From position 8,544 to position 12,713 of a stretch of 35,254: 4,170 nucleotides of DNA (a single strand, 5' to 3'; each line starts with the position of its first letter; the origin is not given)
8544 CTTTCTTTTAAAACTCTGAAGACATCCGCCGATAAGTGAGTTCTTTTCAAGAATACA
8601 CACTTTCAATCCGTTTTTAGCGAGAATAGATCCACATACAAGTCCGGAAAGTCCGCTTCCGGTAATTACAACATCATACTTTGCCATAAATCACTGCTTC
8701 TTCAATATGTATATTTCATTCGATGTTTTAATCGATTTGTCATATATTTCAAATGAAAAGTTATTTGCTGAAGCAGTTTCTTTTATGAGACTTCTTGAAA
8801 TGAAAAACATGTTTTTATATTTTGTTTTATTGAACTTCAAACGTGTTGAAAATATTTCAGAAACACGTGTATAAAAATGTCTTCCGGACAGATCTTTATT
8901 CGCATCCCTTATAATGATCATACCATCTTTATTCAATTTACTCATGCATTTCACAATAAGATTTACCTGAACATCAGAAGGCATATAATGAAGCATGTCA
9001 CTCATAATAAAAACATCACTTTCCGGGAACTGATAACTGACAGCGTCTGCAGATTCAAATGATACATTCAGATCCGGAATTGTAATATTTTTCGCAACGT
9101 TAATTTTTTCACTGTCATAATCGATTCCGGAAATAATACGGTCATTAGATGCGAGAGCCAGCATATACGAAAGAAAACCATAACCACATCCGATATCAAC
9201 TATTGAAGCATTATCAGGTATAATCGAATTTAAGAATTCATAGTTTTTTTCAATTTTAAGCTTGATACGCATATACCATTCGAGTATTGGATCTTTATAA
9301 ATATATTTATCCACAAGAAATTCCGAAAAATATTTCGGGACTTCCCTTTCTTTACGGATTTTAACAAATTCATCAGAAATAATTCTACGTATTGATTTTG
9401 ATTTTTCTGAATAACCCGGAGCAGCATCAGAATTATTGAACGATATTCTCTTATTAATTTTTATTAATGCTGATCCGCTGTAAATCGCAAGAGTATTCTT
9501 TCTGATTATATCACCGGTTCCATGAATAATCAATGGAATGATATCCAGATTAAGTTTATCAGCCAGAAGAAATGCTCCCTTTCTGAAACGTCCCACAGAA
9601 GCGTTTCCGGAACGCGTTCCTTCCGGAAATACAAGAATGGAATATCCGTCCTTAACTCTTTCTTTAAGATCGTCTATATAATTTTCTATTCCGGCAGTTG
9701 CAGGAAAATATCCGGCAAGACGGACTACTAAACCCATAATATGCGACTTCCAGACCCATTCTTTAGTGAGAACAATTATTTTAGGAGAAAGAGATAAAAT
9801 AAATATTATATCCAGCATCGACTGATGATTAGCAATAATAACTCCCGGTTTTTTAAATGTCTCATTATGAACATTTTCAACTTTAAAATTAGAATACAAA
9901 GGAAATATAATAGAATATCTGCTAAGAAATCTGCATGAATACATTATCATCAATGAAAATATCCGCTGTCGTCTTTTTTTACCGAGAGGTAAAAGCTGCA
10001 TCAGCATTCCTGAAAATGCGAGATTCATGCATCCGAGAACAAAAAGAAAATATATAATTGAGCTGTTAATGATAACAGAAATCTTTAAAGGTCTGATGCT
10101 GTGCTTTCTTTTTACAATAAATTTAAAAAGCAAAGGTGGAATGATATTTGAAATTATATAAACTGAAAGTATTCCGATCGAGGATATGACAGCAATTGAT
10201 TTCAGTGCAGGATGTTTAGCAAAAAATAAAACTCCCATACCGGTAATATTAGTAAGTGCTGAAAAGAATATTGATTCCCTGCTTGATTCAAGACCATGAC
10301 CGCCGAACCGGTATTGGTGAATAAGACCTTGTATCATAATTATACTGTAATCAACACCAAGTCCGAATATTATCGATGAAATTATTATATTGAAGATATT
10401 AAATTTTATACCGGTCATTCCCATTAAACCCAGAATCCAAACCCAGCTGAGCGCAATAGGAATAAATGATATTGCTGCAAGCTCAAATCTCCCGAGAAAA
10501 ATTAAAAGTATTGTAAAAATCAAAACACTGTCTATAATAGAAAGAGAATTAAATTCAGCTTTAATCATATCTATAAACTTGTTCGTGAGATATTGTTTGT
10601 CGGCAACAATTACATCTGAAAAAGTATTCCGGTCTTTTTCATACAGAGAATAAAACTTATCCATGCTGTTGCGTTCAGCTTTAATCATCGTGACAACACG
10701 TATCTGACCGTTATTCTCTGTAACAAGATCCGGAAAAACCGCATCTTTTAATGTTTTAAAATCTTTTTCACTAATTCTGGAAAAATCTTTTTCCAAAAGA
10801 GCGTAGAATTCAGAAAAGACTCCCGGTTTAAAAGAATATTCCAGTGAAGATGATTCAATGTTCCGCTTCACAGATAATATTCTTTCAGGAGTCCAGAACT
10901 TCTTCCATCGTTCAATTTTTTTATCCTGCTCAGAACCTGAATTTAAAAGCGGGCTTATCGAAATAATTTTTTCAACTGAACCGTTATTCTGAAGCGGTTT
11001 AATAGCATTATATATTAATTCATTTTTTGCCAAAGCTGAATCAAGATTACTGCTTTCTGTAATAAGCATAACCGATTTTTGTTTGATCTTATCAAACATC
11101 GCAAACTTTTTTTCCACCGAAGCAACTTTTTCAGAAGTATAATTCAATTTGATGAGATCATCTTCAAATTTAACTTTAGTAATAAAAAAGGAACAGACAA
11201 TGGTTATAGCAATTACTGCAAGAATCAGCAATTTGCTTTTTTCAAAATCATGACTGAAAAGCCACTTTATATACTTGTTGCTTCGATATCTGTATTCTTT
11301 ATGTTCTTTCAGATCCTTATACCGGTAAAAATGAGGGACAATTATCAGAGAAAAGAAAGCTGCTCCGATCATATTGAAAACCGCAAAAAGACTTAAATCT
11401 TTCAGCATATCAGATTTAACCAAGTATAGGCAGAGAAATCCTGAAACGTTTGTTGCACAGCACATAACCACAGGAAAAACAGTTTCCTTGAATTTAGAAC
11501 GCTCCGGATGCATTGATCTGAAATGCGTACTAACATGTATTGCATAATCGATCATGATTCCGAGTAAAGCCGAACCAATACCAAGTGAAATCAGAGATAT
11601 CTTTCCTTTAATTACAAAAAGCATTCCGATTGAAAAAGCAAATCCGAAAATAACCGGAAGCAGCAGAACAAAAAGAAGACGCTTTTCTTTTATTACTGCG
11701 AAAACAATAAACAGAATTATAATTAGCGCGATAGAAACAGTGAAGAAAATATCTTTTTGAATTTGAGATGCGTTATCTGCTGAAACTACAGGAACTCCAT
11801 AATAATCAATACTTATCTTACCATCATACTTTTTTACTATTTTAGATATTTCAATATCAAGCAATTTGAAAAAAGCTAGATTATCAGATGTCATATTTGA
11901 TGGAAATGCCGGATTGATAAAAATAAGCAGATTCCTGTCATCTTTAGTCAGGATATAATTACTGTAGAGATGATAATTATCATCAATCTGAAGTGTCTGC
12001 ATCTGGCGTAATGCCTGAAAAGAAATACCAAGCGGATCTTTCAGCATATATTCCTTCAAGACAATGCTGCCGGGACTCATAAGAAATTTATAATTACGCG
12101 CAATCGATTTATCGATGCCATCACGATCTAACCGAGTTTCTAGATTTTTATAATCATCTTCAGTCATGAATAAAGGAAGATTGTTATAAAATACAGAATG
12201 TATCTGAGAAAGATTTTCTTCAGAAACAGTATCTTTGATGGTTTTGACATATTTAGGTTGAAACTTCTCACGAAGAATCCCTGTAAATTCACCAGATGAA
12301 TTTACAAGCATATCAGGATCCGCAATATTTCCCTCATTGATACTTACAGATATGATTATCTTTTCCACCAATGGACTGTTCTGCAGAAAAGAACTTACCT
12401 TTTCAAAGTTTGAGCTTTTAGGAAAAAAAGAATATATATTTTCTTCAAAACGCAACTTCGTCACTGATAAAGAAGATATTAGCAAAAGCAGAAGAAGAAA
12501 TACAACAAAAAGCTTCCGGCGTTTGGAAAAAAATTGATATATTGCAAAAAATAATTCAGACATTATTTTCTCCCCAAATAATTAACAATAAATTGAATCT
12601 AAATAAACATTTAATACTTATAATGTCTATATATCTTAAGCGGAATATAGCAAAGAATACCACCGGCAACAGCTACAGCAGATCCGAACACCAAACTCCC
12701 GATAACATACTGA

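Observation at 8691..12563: Single 1290-aa polypeptide fusing MMPL exporter, PlsC acyltransferase and SAM methyltransferase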

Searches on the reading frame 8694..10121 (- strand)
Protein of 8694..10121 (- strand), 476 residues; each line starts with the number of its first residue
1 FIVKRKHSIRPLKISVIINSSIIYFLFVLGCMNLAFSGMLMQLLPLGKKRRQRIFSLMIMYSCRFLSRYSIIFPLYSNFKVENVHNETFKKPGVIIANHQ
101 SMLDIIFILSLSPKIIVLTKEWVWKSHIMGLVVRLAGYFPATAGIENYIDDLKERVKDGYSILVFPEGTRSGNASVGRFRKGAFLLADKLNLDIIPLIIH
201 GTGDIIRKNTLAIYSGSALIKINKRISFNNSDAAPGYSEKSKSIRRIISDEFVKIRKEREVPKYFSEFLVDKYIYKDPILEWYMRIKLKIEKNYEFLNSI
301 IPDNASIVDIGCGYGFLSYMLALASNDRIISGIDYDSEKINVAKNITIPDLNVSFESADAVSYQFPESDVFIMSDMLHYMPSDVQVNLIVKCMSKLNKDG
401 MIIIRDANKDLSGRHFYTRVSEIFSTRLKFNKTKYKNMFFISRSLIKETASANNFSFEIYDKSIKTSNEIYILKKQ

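Call 52: predict_structure(alignment_id=A2)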
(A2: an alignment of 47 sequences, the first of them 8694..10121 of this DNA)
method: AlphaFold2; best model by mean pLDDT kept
length: 476 residues; sequences in the alignment: 47
mean_pLDDT: 88.8   pTM: 0.86
mean pLDDT of the five models: 88.8, 87.9, 86.6, 85.9, 83.9
residues with pLDDT >= 90: 309; 70-90: 128; 50-70: 33; < 50: 6
segments of 3 or more residues with pLDDT < 50: 1-4
pLDDT, mean of each block of 10 residues (from residue 1): 56 87 92 96 94 96 87 65 96 94 92 95 93 94 87 96 78 78 90 95 87 90 90 72 90 94 93 87 90 94 97 93 96 95 91 96 97 93 96 96 90 71 65 78 93 96 77 93
secondary structure, 60 per line:
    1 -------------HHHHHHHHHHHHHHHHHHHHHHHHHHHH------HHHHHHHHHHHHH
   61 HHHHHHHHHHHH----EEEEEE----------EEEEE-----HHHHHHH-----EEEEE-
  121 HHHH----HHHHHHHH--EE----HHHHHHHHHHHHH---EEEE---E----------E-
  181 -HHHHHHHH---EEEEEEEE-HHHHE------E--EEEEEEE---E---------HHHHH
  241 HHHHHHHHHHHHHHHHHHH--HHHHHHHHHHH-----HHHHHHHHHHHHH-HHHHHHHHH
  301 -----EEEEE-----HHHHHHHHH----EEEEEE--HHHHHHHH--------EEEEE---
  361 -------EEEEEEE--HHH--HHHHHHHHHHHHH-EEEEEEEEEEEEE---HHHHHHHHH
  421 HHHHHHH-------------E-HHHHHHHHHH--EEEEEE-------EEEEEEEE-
elements in order: H14-41 H48-72 E77-82 E93-97 H103-109 E115-119 H121-124 H129-136 H145-157 E161-164 H182-189 E193-200 H202-205 E216-222 H236-259 H262-272 H278-290 H292-300 E306-310 H316-324 E329-334 H337-344 E353-357 E368-374 H382-394 E396-408 H412-427 H443-452 E455-460 E468-475

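Call 54: fold_search(model_id=the predicted structure, library=pdb)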
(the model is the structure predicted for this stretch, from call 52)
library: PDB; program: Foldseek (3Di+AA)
matches with E <= 10: 1979; with E <= 0.001: 1432
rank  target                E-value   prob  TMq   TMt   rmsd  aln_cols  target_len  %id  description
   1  5kym_A                8.0e-12  1.00  0.44  0.83   3.1       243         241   21  Crystal Structure of the 1-acyl-sn-glycerophosphate (LPA) acyltransferase, PlsC, from Thermotoga maritima (released 2017-07-26)
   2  5kym_B                9.4e-12  1.00  0.44  0.86   2.7       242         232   21  Crystal Structure of the 1-acyl-sn-glycerophosphate (LPA) acyltransferase, PlsC, from Thermotoga maritima (released 2017-07-26)
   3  3dtn_A                3.4e-11  1.00  0.34  0.69   5.8       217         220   16  Crystal structure of putative Methyltransferase-MM_2633 from Methanosarcina mazei . (released 2008-09-09)
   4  5f8c_A                1.6e-10  1.00  0.29  0.38  17.2       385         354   13  Rv2258c-unbound (released 2016-06-29)
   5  3dtn_B                1.7e-10  1.00  0.34  0.70   3.6       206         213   17  Crystal structure of putative Methyltransferase-MM_2633 from Methanosarcina mazei . (released 2008-09-09)
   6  5f8e_C                2.4e-10  1.00  0.29  0.38   5.1       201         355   19  Rv2258c-SAH (released 2016-06-29)
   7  3l8d                  2.9e-10  1.00  0.30  0.67   5.3       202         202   16  Crystal structure of methyltransferase from Bacillus Thuringiensis (released 2010-01-12)
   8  5f8c_B                3.4e-10  1.00  0.30  0.38  13.3       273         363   16  Rv2258c-unbound (released 2016-06-29)
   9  7pga_C                3.8e-10  1.00  0.31  0.43  18.4       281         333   15  Chimeric carminomycin-4-O-methyltransferase (DnrK) with regions from 10-hydroxylase RdmB and 10-decarboxylase TamK (released 2022-08-24)
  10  7pga_A                4.0e-10  1.00  0.30  0.41  16.4       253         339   15  Chimeric carminomycin-4-O-methyltransferase (DnrK) with regions from 10-hydroxylase RdmB and 10-decarboxylase TamK (released 2022-08-24)
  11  1tw2_A                5.0e-10  1.00  0.30  0.41  16.5       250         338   14  Crystal structure of Carminomycin-4-O-methyltransferase (DnrK) in complex with S-adenosyl-L-homocystein (SAH) and 4-me (released 2004-09-14)
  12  5f8f_B                5.3e-10  1.00  0.29  0.37   4.4       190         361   20  Rv2258c-SFG (released 2016-06-29)
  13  1im8_B                5.6e-10  1.00  0.33  0.65   6.4       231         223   16  Crystal structure of YecO from Haemophilus influenzae (HI0319), a methyltransferase with a bound S-adenosylhomocystein (released 2001-11-07)
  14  7bqj_A                7.9e-10  1.00  0.30  0.32   3.8       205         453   17  The structure of PdxI (released 2020-10-14)
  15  7pgj                  7.9e-10  1.00  0.28  0.38  18.3       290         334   13  Chimeric carminomycin-4-O-methyltransferase (DnrK) with regions from 10-decarboxylate TamK and 10-hydroxylase RdmB, toge (released 2022-08-24)
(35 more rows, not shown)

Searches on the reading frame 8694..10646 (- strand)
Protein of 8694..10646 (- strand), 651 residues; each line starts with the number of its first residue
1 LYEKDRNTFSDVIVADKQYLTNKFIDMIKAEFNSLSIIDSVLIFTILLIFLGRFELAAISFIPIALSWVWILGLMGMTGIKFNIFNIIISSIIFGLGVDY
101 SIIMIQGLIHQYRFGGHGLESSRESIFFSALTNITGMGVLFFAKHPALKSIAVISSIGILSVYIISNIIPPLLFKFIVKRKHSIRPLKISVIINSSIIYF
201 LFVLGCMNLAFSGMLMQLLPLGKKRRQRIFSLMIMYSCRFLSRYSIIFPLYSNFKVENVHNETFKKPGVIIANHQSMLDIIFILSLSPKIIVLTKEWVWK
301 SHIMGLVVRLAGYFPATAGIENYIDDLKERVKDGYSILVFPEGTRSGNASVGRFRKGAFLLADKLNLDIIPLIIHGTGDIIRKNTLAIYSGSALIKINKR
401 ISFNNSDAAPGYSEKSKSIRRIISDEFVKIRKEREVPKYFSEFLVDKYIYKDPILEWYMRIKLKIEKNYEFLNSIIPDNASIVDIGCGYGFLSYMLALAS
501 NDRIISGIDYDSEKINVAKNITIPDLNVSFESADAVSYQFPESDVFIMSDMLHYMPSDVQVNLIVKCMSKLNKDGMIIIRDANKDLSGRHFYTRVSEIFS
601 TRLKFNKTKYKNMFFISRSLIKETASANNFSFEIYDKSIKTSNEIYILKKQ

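Call 37: search_protein_representatives(protein=window:8694-10646:-)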
Query: 651 residues. Proteins with E-value up to 0.001 (for the whole library): 18754; up to 1e-10: 3191; up to 1e-30: 665. The best 150 are listed.
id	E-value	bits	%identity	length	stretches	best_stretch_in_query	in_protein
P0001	0.0e+00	1385.2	83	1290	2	1-651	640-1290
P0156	2.9e-174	597.6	40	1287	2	3-650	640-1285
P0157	3.7e-170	584.0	40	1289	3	10-650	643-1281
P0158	1.0e-169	582.5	40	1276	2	11-650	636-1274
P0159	3.6e-169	580.7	45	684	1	8-650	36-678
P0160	4.9e-169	580.3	41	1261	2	9-650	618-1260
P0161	1.1e-168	579.1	45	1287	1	13-650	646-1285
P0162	4.5e-166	570.5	39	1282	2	10-650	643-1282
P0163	2.1e-165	568.3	39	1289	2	12-650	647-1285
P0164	2.5e-165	568.0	39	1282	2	10-650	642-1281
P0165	1.8e-164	565.2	40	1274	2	19-650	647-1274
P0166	2.2e-164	564.9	41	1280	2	10-648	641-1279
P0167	2.9e-164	564.5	39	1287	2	9-650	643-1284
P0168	2.9e-164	564.5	42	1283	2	12-651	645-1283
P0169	3.5e-164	564.2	41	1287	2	11-650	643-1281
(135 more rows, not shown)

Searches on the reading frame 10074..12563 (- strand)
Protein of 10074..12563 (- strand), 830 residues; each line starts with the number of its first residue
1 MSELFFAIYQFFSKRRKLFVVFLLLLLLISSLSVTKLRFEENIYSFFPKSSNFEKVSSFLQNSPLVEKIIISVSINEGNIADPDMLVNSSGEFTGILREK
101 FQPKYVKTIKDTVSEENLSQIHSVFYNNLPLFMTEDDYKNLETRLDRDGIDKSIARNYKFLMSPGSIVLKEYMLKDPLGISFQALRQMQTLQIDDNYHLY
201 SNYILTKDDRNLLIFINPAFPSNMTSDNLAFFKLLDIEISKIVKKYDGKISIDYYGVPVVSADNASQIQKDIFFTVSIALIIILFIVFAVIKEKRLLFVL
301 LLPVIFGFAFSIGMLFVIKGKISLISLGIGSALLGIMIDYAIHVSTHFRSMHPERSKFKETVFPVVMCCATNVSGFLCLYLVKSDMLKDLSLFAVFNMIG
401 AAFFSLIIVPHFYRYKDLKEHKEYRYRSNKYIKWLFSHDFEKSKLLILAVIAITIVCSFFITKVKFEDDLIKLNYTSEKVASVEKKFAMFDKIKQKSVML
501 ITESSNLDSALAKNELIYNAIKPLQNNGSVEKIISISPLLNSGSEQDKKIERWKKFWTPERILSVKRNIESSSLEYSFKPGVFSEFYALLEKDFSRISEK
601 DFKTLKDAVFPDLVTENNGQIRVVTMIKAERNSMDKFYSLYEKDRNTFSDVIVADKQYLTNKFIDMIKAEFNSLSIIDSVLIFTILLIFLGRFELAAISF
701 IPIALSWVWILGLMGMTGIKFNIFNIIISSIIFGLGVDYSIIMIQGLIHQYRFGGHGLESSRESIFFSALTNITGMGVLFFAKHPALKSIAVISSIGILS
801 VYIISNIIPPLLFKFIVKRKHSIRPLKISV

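Call 72: predict_structure(alignment_id=A3)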
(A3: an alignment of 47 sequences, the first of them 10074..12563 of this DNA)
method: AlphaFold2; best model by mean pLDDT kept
length: 830 residues; sequences in the alignment: 47
mean_pLDDT: 80.5   pTM: 0.71
mean pLDDT of the five models: 80.5, 79.5, 77.6, 76.6, 75.2
residues with pLDDT >= 90: 50; 70-90: 675; 50-70: 86; < 50: 19
segments of 3 or more residues with pLDDT < 50: 416-422, 821-824, 826-828
pLDDT, mean of each block of 10 residues (from residue 1): 81 85 84 73 62 72 76 78 85 90 87 76 85 86 86 87 71 83 71 66 80 87 82 91 87 86 83 85 82 75 87 83 70 79 77 67 87 88 79 89 88 58 52 70 84 90 78 79 78 66 85 87 84 81 86 90 91 88 87 86 80 76 84 80 77 76 76 85 88 85 87 85 77 86 84 71 86 85 82 88 89 74 47
secondary structure, 60 per line:
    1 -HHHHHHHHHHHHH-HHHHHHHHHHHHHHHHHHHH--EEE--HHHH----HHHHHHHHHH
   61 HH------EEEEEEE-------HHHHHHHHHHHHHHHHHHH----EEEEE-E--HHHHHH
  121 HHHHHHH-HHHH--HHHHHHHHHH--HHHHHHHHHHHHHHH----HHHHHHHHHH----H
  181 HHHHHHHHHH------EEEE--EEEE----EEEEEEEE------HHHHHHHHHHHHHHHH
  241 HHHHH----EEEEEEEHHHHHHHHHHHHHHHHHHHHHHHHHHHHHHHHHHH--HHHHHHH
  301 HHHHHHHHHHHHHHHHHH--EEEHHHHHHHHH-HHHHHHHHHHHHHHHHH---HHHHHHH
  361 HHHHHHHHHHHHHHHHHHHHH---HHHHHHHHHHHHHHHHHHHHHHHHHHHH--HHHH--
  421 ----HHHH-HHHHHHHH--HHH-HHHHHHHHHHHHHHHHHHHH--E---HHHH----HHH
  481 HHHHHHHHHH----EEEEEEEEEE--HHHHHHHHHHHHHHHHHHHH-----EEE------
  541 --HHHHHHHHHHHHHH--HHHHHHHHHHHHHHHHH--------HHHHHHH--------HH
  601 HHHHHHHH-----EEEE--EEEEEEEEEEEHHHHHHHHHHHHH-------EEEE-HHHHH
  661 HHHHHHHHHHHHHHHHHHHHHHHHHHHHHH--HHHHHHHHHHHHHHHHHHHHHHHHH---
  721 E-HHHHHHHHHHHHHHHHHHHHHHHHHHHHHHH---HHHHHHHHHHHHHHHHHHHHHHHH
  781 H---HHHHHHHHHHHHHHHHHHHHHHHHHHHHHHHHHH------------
elements in order (helices of 4 or more, strands of 3 or more residues): H2-14 H16-35 E38-40 H43-46 H51-62 E69-75 H83-101 E106-110 H115-127 H129-132 H135-144 H147-161 H166-175 H180-190 E197-200 E203-206 E211-218 H225-245 E250-256 H257-291 H294-318 E321-323 H324-332 H334-350 H354-381 H385-412 H415-418 H425-428 H430-437 H444-463 H470-473 H478-490 E495-504 H507-526 E532-534 H543-556 H559-575 H584-590 H599-608 E614-617 E620-630 H631-643 E651-654 H656-690 H693-717 H723-753 H757-781 H785-818

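Call 74: fold_search(model_id=the predicted structure, library=pdb)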
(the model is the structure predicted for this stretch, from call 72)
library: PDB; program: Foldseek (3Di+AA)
matches with E <= 10: 494; with E <= 0.001: 311
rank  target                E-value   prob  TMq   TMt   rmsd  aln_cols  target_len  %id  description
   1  5khn_B                1.2e-22  1.00  0.62  0.61  14.6       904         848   14  Crystal structures of the Burkholderia multivorans hopanoid transporter HpnN (released 2017-06-14)
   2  6wu0                  2.6e-21  1.00  0.62  0.60  14.8       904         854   14  CryoEM structure of Burkholderia pseudomallei hopanoid biosynthesis-associated RND transporter HpnN (released 2021-02-03)
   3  5khn_A                4.8e-21  1.00  0.60  0.59  14.9       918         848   14  Crystal structures of the Burkholderia multivorans hopanoid transporter HpnN (released 2017-06-14)
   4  5khs_B                5.6e-21  1.00  0.61  0.60  15.1       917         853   14  Crystal structures of the Burkholderia multivorans hopanoid transporter HpnN (released 2017-06-14)
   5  5khs_A                5.9e-21  1.00  0.63  0.61  14.5       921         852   13  Crystal structures of the Burkholderia multivorans hopanoid transporter HpnN (released 2017-06-14)
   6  6rvd_A                1.5e-16  1.00  0.57  0.49  12.7      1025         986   12  Revised cryo-EM structure of the human 2:1 Ptch1-Shh complex (released 2019-10-02)
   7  8qee_A                2.0e-16  1.00  0.57  0.58  10.2       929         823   13  S. cerevisia Niemann-Pick type C protein NCR1 in Peptidisc at pH 7.5 (released 2023-10-18)
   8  9syj_B                8.0e-16  1.00  0.59  0.61  10.8       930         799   12  Asymmetric hexameric MmpS4-MmpL4 complex from Mycobacterium tuberculosis with "short" coiled-coil domain (released 2026-01-28)
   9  9syj_A                8.3e-16  1.00  0.60  0.63   9.9       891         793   11  Asymmetric hexameric MmpS4-MmpL4 complex from Mycobacterium tuberculosis with "short" coiled-coil domain (released 2026-01-28)
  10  8qec_A                9.0e-16  1.00  0.61  0.48   8.5       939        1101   13  S. cerevisia Niemann-Pick type C protein NCR1 in GDN at pH 5.5 (released 2023-10-18)
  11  9mw0_D                1.4e-15  1.00  0.62  0.65   9.8       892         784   11  Bipartite complex of MmpL5-AcpM from Mycolicibacterium smegmatis (released 2025-07-30)
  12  8zkp_A                1.6e-15  1.00  0.60  0.64   8.9       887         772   11  Cryo-EM structure of the efflux transporter MmpL5/MmpS5 from Mycobacterium tuberculosis, C3 symmetry (released 2025-05-21)
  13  9u4t_A                1.7e-15  1.00  0.61  0.67   7.8       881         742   11  Cryo-EM map of MSMEG_3496 in complex with AcpM, size exclusion chromatography peak1 (released 2025-12-10)
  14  9syt_A                1.7e-15  1.00  0.60  0.59  12.9       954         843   12  Asymmetric hexameric MmpS4-MmpL4 complex from Mycobacterium tuberculosis with "long" coiled-coil domain (released 2026-01-28)
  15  9mx0_A                2.5e-15  1.00  0.60  0.68   7.5       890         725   10  Cluster of bipartite complex of MmpL5-AcpM from Mycolicibacterium smegmatis (released 2025-07-30)
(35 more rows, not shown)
